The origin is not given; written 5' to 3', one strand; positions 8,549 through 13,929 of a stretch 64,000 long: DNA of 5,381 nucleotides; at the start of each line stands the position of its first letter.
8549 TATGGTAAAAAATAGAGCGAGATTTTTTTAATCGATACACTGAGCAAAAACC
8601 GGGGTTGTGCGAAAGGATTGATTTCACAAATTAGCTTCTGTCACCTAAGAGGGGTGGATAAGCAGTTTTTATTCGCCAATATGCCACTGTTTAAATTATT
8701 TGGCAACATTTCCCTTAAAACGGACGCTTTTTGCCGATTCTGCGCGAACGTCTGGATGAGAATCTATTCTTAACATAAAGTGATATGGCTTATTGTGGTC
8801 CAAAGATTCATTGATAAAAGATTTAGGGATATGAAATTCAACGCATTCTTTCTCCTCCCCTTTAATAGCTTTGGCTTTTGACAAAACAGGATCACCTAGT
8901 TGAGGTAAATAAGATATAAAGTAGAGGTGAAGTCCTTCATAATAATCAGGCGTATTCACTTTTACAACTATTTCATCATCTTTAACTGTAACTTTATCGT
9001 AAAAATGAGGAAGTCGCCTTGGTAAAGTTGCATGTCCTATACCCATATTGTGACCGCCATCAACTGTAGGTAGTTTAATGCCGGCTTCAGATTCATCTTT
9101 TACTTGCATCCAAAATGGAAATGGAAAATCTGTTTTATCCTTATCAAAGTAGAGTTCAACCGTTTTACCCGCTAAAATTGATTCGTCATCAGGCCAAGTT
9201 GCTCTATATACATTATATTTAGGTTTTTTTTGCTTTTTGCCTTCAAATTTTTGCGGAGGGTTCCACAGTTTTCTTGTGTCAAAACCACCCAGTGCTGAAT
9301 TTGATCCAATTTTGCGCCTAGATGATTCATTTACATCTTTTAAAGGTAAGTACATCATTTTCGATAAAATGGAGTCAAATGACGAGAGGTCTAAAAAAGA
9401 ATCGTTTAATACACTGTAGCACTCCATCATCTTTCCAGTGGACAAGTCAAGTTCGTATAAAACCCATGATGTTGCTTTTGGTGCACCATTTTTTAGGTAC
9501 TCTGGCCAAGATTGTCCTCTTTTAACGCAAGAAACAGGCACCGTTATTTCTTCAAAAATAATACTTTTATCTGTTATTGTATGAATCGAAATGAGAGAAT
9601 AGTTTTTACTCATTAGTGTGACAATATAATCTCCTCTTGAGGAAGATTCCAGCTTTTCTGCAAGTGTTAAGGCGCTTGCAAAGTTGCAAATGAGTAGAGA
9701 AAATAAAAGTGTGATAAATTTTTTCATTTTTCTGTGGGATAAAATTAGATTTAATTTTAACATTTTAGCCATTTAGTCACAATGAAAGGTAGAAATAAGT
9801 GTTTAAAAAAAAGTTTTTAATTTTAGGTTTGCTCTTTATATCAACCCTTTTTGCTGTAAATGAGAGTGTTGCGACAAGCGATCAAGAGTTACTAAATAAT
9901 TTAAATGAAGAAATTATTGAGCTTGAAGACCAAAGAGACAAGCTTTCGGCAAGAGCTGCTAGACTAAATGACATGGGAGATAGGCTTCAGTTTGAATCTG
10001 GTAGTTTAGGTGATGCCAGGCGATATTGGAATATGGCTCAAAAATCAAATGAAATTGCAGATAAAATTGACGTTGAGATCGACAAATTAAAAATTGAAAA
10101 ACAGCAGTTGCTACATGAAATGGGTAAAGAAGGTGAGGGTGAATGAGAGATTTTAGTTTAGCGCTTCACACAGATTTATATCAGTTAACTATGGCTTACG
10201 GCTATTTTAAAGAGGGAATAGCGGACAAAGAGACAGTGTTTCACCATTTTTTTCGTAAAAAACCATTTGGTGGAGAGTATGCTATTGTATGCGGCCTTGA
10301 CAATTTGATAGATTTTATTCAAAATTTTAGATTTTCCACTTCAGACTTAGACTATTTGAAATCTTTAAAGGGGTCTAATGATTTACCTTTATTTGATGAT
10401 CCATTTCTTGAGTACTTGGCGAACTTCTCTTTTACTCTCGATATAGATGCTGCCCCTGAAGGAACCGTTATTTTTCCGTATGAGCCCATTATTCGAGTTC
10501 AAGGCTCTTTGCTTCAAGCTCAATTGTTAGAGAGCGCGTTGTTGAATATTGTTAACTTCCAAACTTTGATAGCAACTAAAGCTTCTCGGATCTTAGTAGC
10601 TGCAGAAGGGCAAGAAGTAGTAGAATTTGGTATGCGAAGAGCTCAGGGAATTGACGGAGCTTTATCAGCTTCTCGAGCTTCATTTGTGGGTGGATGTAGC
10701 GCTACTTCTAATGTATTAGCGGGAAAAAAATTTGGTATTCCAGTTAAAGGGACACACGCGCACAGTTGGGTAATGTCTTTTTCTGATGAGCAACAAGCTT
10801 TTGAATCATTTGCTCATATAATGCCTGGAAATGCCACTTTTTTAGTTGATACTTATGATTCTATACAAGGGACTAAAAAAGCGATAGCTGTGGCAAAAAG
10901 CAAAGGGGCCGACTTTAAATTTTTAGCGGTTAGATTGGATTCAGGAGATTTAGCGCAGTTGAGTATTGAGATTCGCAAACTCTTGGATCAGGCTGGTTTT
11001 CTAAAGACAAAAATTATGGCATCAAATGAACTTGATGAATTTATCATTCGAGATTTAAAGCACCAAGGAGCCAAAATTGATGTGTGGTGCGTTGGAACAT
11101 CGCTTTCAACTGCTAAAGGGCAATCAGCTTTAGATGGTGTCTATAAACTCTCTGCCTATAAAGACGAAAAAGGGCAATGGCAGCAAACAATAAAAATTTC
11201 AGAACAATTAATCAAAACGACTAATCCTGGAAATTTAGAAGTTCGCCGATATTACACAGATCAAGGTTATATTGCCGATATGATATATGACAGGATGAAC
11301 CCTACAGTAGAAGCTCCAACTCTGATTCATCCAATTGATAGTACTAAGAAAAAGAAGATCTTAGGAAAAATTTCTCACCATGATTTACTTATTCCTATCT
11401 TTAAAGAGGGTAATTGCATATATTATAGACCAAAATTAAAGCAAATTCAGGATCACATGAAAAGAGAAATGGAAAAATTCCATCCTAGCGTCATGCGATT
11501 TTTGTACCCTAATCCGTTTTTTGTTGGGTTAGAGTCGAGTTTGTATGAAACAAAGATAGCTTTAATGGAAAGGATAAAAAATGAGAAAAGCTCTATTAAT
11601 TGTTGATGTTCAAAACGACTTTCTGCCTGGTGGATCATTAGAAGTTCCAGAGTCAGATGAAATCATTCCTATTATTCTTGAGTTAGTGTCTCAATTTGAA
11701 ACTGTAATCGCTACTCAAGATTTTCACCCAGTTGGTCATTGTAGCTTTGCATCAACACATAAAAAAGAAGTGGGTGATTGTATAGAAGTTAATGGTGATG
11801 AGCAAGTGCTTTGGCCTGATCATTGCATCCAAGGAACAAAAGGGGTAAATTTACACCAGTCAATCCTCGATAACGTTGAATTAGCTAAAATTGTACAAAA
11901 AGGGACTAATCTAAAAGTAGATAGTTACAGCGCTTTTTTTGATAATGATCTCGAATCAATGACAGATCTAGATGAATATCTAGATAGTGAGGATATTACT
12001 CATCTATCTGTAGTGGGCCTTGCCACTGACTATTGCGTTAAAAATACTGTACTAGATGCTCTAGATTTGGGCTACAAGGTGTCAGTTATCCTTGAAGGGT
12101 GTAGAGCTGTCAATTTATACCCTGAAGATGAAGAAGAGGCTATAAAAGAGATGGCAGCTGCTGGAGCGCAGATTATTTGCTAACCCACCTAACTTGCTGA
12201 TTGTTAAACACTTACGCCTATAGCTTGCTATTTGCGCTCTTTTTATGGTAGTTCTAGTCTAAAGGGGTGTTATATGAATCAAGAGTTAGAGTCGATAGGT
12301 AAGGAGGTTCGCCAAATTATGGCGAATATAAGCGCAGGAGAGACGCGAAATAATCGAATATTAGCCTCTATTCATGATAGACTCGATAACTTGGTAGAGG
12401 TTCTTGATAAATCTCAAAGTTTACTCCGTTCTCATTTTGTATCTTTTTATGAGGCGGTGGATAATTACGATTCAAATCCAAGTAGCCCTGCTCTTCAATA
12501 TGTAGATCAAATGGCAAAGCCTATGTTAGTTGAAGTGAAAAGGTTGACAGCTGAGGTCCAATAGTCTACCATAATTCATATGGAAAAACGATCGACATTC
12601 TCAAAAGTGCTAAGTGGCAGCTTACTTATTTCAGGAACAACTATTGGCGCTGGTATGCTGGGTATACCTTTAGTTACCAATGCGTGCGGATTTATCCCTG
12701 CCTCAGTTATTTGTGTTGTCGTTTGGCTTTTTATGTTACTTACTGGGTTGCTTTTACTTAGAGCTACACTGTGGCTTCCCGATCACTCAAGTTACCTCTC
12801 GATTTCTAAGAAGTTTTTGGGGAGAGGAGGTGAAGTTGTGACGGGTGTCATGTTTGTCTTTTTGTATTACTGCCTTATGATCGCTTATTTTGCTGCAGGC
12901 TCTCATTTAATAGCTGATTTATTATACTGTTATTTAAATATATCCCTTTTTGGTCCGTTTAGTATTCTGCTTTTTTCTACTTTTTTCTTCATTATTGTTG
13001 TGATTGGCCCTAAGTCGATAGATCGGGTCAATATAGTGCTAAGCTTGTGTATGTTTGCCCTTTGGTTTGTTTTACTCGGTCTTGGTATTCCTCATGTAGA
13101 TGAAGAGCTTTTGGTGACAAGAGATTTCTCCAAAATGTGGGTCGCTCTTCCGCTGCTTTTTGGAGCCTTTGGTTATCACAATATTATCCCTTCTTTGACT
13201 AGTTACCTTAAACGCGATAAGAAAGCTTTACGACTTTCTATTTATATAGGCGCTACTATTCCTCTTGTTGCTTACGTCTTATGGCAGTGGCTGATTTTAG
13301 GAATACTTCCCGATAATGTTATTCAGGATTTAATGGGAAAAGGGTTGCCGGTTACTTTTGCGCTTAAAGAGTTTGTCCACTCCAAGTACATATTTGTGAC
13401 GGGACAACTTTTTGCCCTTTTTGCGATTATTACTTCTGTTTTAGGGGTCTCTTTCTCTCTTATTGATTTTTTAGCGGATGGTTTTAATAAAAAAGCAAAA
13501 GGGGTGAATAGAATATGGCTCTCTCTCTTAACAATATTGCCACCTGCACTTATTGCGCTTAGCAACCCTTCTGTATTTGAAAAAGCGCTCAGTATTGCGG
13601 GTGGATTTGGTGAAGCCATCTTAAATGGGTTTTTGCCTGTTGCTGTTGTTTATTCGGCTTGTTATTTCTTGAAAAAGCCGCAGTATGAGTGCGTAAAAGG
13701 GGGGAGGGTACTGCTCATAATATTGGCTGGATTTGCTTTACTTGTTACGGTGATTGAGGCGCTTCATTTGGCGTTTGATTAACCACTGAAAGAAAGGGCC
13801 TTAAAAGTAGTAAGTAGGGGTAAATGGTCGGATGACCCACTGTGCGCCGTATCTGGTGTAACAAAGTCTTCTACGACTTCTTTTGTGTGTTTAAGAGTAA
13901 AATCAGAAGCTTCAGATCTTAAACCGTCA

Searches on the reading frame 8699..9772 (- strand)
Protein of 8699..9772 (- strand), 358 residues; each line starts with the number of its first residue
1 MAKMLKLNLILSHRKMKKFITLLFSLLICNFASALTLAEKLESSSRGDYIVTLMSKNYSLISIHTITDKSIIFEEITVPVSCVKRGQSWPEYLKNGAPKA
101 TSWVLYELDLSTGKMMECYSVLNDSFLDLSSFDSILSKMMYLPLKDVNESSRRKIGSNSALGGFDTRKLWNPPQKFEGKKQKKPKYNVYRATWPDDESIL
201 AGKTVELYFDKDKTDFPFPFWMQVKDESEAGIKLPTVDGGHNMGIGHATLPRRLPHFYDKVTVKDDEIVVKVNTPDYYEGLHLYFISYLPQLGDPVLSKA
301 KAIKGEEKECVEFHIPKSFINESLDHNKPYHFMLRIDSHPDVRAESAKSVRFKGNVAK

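Call 20: search_protein_families(library=pfam, proteins=[window:8699-9772:-], max_evalue=0.001)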
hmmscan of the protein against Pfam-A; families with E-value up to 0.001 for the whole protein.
window:8699-9772:- (358 aa): 1 family
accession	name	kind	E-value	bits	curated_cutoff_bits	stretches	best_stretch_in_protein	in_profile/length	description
PF24683.1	CT021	-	1.3e-30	106.2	27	1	60-180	2-123/125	CT021 protein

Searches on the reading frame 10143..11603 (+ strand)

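Call 20: search_protein_families(library=pfam, proteins=[window:10143-11603:+], max_evalue=0.001)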
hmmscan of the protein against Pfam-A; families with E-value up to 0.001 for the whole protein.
window:10143-11603:+ (487 aa): 4 families
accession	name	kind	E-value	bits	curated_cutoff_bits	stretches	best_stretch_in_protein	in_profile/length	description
PF17767.7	NAPRTase_N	-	2e-37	128.7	32.6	1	8-138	1-125/125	Nicotinate phosphoribosyltransferase (NAPRTase) N-terminal domain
PF17956.6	NAPRTase_C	-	4.3e-16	59.8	23.3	1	368-471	6-111/111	Nicotinate phosphoribosyltransferase C-terminal domain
PF04095.22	NAPRTase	-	4e-08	33.7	20.8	1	159-273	3-124/239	Nicotinate phosphoribosyltransferase (NAPRTase) family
PF02749.22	QRPTase_N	-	6.8e-05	23.4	27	0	98-137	40-78/82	Quinolinate phosphoribosyl transferase, N-terminal domain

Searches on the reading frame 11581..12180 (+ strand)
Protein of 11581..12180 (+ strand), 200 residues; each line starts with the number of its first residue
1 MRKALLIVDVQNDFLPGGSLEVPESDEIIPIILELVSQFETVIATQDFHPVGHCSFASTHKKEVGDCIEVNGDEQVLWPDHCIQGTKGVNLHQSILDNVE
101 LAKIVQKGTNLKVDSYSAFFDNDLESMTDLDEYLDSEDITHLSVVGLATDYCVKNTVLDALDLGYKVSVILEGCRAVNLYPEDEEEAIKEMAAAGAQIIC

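Call 20: search_protein_families(library=pfam, proteins=[window:11581-12180:+], max_evalue=0.001)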
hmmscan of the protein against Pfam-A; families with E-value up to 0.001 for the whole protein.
window:11581-12180:+ (200 aa): 1 family
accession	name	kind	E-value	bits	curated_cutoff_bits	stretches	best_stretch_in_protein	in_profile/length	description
PF00857.26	Isochorismatase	-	1.1e-26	94.5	27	1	4-199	2-171/175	Isochorismatase domain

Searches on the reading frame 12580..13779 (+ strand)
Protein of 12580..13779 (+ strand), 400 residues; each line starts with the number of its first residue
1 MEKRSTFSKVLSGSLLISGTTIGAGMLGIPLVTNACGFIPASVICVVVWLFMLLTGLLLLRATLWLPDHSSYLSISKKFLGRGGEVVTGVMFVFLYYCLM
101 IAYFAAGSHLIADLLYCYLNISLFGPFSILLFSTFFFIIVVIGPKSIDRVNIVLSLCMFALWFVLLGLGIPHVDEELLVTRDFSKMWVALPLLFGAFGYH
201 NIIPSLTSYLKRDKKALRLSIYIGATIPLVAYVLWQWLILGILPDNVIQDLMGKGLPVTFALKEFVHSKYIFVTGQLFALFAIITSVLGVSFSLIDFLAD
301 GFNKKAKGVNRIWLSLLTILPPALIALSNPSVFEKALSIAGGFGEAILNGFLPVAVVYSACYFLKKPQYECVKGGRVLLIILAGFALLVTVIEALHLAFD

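Call 20: search_protein_families(library=pfam, proteins=[window:12580-13779:+], max_evalue=0.001)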
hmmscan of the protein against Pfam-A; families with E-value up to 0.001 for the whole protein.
window:12580-13779:+ (400 aa): 2 families
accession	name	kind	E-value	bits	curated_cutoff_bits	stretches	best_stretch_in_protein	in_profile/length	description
PF03222.19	Trp_Tyr_perm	-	1.3e-85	288.4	22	1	9-388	4-389/393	Tryptophan/tyrosine permease family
PF01490.24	Aa_trans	-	1.9e-07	30.5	25.6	1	9-388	4-401/410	Transmembrane amino acid transporter protein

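Call 58: find_related_loci(query=A4, collection=genome_contigs, flank=10000)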
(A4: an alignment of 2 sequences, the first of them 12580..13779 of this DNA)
Query A4 (400 aa) in genome_contigs; peptide patterns used: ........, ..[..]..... (x = any residue, [..] = any of these).
104 stretches matched a pattern; 7 encode a relative of the query (tblastn E <= 1e-3); 7 distinct loci.
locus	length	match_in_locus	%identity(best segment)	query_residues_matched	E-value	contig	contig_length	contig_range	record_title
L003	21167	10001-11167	53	5-399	1e-117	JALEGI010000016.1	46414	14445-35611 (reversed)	MAG: Simkaniaceae bacterium isolate CC_bin22 k97_129033, whole genome shotgun sequence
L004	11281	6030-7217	48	2-397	1e-109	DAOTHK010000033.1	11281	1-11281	MAG TPA_asm: Chlamydiales bacterium isolate AMR_MDS_3053 NODE_6856_length_11281_cov_4.588455, whole genome shotgun seque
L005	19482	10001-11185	47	1-397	1e-107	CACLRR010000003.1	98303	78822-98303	uncultured Chlamydiae bacterium isolate AG-470-G05 genome assembly, contig: AG-470-G05_NODE_3, whole genome shotgun sequ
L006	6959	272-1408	39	1-379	1e-72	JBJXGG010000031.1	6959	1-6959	MAG: Chlamydiales bacterium isolate F1F2.bin.334 k127_2164543, whole genome shotgun sequence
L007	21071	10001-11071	38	1-370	6e-70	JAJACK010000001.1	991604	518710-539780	MAG: Chlamydiales bacterium isolate O_S4.1_17 SP4CHLAM17_1, whole genome shotgun sequence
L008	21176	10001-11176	48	1-397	3e-107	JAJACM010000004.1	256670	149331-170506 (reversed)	MAG: Chlamydiia bacterium isolate O_S4.2_102 S4CHLAM102_4, whole genome shotgun sequence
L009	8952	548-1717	47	8-397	1e-107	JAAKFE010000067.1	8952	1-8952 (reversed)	MAG: Candidatus Anoxychlamydiales bacterium isolate K1060_chlam_1 K1060chlam1_67, whole genome shotgun sequence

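Call 63: search_protein_families(library=pfam, proteins=[L003:11215-13617:+, L008:11185-12747:-, L005:11825-13261:-, L003:14342-15865:-], max_evalue=0.01)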
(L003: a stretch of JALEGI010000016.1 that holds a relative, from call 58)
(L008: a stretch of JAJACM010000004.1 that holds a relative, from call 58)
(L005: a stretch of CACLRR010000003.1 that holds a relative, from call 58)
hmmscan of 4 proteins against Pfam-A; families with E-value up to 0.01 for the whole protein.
L003:11215-13617:+ (801 aa): 4 families
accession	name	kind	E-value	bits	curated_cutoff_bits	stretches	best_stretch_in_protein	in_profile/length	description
PF00884.28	Sulfatase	-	7e-38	131.1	25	1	211-465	1-299/301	Sulfatase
PF16347.10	SGSH_C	-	5.3e-06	27.1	29.3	1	428-533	11-133/154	N-sulphoglucosamine sulphohydrolase, C-terminal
PF13516.12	LRR_6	-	0.00012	22.3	23.4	0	737-755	3-20/24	Leucine Rich repeat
PF01663.27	Phosphodiest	-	0.00091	19.4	23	0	372-414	175-222/342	Type I phosphodiesterase / nucleotide pyrophosphatase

L008:11185-12747:- (521 aa): 2 families
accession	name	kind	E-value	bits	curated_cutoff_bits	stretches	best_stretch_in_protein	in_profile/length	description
PF07690.21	MFS_1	-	3.8e-48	164.6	33.4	1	22-415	1-346/347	Major Facilitator Superfamily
PF05977.19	MFS_3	-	0.0075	15.2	27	1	22-190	15-188/524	Transmembrane secretion effector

L005:11825-13261:- (479 aa): 0 families

L003:14342-15865:- (508 aa): 28 families (the best 25 are shown)
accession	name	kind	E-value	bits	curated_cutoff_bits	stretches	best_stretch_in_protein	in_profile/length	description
PF00005.33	ABC_tran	-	4.2e-51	173.6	25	2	18-183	2-137/137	ABC transporter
PF12848.13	ABC_tran_Xtn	-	4.4e-23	81.6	25.9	1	224-307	2-83/85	ABC transporter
PF13304.12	AAA_21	-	3.5e-15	57.3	27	1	349-385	3-45/304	AAA domain, putative AbiEii toxin, Type IV TA system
PF02463.25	SMC_N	-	4e-10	39.9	40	0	30-218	27-205/220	RecF/RecN/SMC N terminal domain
PF13555.12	AAA_29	-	3e-08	33.7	27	1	17-44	12-39/61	P-loop containing region of AAA domain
PF13191.12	AAA_16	-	3.6e-07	31.3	32.6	1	348-476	27-154/167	AAA ATPase domain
PF00006.31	ATP-synt_ab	-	2.5e-06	27.7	29.5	0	22-50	9-37/213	ATP synthase alpha/beta family, nucleotide-binding domain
PF13401.12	AAA_22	-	2.8e-06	28.1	27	0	348-432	8-65/130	AAA domain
PF13476.12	AAA_23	-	2.9e-06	28.5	27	0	346-364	20-38/201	AAA domain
PF03193.22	RsgA_GTPase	-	5e-06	26.9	30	0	343-377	104-138/174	RsgA GTPase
PF13521.12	AAA_28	-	2.5e-05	25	27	0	347-395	1-44/164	AAA domain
PF01926.29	MMR_HSR1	-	2.6e-05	24.7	21.9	0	347-368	1-22/113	50S ribosome-binding GTPase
PF13175.12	AAA_15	-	4.9e-05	23.5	32.1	0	347-365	25-43/374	AAA ATPase domain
PF05729.18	NACHT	-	8.4e-05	22.9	26.7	0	348-370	3-25/167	NACHT domain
PF00004.35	AAA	-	0.00012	23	21.2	0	350-377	3-30/131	ATPase family associated with various cellular activities (AAA)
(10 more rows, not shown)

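Call 89: find_related_loci(query=A4, collection=metagenome_contigs, flank=10000)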
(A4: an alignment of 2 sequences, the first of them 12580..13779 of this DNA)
Query A4 (400 aa) in metagenome_contigs; peptide patterns used: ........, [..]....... (x = any residue, [..] = any of these).
600 stretches matched a pattern (row limit reached: there are more); 471 encode a relative of the query (tblastn E <= 1e-3); the best 80 are kept; 80 distinct loci.
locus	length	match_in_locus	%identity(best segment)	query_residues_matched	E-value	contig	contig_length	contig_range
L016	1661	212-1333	49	4-377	9e-122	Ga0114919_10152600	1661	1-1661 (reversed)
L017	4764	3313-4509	47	1-398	9e-112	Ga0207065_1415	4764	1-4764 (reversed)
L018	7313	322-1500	47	3-397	4e-110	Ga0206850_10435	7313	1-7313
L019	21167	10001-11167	46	9-397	2e-109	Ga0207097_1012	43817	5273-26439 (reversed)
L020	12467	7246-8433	48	2-397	1e-108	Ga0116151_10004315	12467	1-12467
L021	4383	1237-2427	46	1-397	8e-108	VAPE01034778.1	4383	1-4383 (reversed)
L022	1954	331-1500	46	8-397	2e-112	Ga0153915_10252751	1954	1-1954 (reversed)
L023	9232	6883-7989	49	2-372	7e-105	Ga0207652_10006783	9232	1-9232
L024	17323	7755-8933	48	1-397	2e-101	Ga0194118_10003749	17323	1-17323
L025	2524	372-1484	48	9-382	7e-105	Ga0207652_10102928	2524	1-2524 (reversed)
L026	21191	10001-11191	44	4-400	2e-98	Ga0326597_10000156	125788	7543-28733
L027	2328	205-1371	44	1-397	2e-99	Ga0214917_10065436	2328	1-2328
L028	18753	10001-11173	37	2-389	4e-78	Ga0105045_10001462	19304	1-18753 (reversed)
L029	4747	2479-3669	39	5-398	1e-72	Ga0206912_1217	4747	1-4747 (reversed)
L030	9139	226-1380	39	2-382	7e-73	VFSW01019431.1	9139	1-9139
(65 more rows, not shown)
